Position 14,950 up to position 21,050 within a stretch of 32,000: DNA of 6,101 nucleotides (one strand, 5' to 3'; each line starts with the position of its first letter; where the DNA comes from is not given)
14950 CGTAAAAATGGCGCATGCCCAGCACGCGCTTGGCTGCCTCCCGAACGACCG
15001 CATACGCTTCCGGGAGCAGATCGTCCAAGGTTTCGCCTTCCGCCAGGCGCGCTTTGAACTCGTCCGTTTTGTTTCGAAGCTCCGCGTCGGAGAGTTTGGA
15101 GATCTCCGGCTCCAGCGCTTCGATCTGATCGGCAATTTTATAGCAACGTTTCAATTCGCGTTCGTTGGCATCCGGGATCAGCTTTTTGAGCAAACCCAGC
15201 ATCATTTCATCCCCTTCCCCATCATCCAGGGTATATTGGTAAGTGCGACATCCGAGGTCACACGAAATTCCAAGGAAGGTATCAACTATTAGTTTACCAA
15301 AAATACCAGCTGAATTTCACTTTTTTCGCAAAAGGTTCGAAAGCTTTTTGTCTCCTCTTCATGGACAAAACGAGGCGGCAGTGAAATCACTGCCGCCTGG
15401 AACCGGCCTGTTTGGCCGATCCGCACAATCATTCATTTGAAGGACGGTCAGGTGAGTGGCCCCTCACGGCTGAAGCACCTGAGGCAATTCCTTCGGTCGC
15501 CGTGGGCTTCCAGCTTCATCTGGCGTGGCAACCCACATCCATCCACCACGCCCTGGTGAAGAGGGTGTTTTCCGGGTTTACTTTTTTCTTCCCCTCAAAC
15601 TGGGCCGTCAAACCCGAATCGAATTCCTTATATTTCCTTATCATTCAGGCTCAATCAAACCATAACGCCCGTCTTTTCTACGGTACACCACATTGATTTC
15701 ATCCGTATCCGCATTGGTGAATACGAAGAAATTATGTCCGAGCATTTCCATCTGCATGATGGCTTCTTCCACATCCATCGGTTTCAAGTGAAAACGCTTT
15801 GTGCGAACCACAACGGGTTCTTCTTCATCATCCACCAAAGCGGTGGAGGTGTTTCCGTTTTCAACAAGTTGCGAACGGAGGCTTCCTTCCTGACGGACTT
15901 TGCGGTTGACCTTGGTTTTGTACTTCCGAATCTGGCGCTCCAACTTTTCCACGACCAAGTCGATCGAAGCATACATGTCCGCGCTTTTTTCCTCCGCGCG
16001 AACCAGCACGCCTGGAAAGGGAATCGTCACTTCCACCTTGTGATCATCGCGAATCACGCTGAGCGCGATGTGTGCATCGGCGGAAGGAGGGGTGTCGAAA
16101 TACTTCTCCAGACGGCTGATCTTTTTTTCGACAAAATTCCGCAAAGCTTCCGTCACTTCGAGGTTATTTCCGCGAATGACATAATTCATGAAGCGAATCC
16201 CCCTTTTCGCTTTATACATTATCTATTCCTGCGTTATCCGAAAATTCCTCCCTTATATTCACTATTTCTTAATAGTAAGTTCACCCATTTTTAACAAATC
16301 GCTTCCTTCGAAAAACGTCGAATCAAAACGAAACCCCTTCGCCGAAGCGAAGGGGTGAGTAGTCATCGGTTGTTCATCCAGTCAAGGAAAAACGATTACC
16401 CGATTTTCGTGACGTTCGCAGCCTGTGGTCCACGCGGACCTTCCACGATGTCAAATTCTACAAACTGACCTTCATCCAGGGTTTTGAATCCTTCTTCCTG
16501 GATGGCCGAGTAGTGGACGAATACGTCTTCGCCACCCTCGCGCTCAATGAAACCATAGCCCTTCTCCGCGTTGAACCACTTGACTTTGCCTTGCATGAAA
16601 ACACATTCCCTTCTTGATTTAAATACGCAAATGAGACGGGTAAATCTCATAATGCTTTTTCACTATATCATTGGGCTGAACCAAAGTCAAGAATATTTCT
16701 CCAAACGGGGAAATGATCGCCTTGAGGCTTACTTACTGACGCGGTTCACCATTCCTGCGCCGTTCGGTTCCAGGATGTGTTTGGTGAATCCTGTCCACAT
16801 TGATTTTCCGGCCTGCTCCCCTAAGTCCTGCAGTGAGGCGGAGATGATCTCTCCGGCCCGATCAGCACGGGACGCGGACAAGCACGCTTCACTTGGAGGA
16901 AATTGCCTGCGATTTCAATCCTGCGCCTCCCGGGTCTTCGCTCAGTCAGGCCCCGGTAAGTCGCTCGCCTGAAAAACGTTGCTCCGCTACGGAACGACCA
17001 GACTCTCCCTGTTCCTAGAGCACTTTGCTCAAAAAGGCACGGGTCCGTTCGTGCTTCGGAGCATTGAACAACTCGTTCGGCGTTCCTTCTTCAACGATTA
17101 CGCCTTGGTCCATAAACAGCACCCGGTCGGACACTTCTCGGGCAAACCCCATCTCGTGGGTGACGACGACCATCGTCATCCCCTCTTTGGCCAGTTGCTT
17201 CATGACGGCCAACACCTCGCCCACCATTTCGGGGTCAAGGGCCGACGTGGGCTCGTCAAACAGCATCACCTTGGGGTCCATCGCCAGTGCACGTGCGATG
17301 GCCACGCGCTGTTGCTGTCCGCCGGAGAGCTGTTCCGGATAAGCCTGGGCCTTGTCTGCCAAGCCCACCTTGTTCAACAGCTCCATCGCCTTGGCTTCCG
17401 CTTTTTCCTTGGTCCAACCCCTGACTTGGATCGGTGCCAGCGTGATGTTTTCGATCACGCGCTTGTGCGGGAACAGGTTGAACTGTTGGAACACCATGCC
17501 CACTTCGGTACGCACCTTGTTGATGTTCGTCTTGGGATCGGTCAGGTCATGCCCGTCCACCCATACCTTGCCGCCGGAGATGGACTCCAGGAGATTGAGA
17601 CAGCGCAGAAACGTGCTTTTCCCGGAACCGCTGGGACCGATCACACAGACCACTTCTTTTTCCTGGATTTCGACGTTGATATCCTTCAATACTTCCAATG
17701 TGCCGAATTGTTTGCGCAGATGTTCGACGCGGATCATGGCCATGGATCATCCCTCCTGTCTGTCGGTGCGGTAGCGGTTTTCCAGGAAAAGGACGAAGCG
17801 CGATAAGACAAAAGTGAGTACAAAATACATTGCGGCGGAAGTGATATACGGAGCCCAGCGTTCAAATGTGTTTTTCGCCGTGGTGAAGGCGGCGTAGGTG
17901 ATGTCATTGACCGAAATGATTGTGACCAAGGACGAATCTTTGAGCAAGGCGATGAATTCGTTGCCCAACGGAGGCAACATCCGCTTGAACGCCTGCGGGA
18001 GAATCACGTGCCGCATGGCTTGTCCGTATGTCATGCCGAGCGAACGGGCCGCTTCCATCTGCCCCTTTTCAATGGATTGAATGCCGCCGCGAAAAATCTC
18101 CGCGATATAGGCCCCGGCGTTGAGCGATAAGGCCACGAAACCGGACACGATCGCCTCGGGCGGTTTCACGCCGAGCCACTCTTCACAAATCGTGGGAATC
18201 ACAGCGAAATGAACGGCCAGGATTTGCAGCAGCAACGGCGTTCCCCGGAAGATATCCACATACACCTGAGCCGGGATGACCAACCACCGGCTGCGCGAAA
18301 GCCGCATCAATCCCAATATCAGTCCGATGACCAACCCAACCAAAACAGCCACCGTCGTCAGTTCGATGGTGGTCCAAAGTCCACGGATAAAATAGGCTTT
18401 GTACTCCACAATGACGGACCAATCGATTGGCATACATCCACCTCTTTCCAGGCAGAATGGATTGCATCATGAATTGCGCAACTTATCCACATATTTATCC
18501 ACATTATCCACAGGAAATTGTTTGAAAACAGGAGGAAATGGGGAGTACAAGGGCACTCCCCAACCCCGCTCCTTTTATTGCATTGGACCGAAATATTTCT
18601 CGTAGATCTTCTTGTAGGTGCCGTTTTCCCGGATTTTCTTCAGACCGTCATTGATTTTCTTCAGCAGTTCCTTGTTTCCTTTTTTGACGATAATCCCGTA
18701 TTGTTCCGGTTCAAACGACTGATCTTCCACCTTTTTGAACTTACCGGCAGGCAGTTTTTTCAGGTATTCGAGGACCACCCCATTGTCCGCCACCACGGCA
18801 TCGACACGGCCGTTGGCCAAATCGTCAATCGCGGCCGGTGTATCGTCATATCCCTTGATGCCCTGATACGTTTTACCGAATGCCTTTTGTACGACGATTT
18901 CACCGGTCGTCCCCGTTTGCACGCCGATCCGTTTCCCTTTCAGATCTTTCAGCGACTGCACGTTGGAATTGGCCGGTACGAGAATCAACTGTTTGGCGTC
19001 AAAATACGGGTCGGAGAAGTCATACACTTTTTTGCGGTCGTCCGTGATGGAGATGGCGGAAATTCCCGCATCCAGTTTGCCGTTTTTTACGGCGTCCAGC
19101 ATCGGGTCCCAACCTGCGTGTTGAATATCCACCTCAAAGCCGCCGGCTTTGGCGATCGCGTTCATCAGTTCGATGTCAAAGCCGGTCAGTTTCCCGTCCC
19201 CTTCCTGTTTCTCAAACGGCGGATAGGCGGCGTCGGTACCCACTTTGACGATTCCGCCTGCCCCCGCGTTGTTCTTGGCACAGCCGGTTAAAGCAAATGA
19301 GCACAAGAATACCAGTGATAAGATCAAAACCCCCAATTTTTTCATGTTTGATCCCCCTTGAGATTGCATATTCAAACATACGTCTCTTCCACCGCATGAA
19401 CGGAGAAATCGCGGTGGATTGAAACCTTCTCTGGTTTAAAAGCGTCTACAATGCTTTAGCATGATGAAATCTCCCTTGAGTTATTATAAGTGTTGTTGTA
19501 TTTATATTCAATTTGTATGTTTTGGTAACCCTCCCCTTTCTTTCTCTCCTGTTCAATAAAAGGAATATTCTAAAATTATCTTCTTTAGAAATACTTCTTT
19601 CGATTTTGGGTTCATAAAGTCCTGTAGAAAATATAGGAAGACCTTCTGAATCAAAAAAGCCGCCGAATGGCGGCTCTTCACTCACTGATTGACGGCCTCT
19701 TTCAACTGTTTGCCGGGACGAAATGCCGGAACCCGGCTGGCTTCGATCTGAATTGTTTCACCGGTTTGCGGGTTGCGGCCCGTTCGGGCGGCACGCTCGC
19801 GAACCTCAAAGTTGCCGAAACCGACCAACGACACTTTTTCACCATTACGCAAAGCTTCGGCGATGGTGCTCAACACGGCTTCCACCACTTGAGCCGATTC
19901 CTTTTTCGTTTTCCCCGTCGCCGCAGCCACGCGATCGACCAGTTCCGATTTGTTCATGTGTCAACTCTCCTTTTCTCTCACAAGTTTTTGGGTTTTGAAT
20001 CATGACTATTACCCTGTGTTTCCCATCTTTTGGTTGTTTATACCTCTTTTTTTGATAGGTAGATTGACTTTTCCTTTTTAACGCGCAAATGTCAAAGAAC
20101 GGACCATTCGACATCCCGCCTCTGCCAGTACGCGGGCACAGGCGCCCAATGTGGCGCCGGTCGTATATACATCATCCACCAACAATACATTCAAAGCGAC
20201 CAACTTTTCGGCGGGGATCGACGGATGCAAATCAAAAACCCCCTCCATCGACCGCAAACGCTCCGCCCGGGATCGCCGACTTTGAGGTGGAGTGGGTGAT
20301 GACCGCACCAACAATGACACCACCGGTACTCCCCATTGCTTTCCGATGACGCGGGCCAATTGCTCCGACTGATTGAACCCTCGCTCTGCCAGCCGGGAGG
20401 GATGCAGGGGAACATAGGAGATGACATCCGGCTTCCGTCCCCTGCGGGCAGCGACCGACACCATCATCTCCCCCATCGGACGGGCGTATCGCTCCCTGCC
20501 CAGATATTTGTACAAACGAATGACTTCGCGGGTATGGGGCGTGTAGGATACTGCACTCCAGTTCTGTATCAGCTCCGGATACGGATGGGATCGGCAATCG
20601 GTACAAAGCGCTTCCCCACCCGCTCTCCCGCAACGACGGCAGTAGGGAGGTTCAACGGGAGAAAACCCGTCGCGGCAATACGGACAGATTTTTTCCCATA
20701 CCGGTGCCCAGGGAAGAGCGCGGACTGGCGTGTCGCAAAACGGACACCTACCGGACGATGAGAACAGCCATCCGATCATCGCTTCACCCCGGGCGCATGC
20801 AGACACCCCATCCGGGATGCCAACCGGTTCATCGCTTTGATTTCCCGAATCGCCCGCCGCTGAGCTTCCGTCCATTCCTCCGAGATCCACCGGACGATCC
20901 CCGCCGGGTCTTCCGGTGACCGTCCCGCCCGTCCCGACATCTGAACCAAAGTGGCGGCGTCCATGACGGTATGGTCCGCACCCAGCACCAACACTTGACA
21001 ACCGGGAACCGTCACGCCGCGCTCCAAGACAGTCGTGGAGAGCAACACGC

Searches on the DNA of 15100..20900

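Call 51: search_rna_families(source=window, start=15100, end=20900, threshold=evalue, max_evalue=10)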
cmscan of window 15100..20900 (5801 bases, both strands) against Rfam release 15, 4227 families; matches with E-value up to 10: 12.
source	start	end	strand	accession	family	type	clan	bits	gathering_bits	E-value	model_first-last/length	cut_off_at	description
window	16329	16754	-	RF01766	cspA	Cis-reg; thermoregulator;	-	74.9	78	4.6e-18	1-428/428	no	cspA thermoregulator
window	15561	15629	+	RF03289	mir-1205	Gene; miRNA;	-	19.7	75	1.3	1-63/63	no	mir-1205 microRNA precursor family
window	19653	19775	-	RF01394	isrK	Gene; sRNA;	-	18.9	50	0.93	1-77/77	no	isrK Hfq binding RNA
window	18625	18724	-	RF01932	bxd_4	Gene; lncRNA;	-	18.5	40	7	1-106/106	no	Bithoraxoid conserved region 4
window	19558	19683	+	RF02356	BjrC1505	Gene; sRNA;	-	18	50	5.9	1-140/140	no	Alphaproteobacterial sRNA BjrC1505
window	15438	15548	-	RF00441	snoZ242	Gene; snRNA; snoRNA; CD-box;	-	17.9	90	0.75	1-198/198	no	Small nucleolar RNA Z242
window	18795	18837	-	RF01630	ceN40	Gene; snRNA; snoRNA; CD-box;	-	17.9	35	1.1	1-123/123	no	Nematode snoRNA ceN40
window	15176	15229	-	RF01123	sR35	Gene; snRNA; snoRNA; CD-box;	-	17.1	60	0.85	1-57/57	no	Small nucleolar RNA sR35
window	19653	19726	-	RF02552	RcsR1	Gene; sRNA;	-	16.6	60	9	1-96/96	no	RcsR1 sRNA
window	17856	17987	+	RF01630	ceN40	Gene; snRNA; snoRNA; CD-box;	-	15.1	35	6.9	1-123/123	no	Nematode snoRNA ceN40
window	18245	18296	+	RF01149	sR10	Gene; snRNA; snoRNA; CD-box;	-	13.5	45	7.2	1-54/54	no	Small nucleolar RNA sR10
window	20420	20471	-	RF01119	sR32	Gene; snRNA; snoRNA; CD-box;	-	12.4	40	9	1-57/57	no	Small nucleolar RNA sR32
